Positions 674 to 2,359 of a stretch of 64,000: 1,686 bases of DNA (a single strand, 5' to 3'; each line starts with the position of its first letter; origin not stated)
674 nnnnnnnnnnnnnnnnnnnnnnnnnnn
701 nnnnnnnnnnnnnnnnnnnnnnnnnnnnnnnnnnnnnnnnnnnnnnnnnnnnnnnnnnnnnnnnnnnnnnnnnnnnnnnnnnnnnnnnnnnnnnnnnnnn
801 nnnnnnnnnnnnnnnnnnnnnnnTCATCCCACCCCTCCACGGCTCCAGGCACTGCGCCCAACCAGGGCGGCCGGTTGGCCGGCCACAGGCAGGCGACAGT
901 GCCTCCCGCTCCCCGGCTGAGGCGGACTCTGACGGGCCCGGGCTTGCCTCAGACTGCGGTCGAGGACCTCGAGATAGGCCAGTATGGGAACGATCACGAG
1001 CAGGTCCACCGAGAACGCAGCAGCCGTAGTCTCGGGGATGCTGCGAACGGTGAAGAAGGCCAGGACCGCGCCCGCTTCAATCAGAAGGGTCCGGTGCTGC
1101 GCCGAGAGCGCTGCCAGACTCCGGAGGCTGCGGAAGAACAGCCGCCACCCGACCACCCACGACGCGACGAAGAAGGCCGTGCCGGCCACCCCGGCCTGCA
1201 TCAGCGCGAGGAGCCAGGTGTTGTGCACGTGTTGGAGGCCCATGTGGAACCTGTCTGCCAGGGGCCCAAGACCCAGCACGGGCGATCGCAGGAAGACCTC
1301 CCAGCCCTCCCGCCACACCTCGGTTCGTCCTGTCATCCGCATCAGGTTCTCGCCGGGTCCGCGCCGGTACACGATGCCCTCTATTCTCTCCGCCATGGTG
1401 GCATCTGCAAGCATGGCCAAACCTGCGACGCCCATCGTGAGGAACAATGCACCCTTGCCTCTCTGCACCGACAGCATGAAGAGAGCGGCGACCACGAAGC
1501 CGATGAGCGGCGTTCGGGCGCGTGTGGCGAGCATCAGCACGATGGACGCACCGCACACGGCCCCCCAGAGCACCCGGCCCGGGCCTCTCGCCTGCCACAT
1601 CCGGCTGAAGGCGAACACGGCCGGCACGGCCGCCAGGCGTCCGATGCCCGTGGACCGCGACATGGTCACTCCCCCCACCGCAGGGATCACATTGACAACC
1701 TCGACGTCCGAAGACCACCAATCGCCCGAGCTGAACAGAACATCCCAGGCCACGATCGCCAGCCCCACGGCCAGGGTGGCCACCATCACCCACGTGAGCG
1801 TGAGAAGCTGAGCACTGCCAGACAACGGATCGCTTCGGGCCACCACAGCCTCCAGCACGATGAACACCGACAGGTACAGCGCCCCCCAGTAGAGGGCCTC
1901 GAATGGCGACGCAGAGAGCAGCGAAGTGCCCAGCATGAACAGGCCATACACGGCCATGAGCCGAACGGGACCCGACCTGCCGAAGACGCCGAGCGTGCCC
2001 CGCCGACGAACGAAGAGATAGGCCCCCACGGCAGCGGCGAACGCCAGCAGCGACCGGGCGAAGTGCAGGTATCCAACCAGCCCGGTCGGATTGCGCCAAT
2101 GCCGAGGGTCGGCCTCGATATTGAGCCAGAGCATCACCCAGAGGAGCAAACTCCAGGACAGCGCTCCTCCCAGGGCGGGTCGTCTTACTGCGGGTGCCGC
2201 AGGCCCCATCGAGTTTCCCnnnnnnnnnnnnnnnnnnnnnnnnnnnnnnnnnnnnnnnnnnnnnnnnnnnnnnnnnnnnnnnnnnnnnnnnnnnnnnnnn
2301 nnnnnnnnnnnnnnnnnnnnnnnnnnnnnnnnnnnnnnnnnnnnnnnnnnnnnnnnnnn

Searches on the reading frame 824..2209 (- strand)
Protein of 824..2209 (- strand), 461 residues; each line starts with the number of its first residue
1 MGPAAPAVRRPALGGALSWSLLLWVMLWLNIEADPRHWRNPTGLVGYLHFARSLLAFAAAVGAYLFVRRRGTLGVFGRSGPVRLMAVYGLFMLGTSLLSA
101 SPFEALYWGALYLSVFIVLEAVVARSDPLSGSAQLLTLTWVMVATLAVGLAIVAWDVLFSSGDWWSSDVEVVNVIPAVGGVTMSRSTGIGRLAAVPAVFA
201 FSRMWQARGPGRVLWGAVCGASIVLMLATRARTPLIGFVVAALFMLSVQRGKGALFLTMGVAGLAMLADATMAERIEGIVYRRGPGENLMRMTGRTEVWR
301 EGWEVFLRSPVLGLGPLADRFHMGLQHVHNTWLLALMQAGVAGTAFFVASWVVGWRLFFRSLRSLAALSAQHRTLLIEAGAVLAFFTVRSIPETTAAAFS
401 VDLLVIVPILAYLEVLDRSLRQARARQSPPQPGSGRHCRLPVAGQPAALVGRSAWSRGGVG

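Call 3: search_protein_families(library=pfam, proteins=[window:824-2209:-], max_evalue=0.01)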
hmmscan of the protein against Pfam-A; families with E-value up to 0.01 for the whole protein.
window:824-2209:- (461 aa): 1 family
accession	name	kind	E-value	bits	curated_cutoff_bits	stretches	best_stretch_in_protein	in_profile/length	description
PF04932.20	Wzy_C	-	1.6e-14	54.4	31.7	1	219-348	3-149/149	O-Antigen ligase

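Call 9: search_protein_families(library=ncbifam, proteins=[window:824-2209:-], max_evalue=0.01)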
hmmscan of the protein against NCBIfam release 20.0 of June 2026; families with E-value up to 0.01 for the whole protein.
window:824-2209:- (461 aa): 0 families
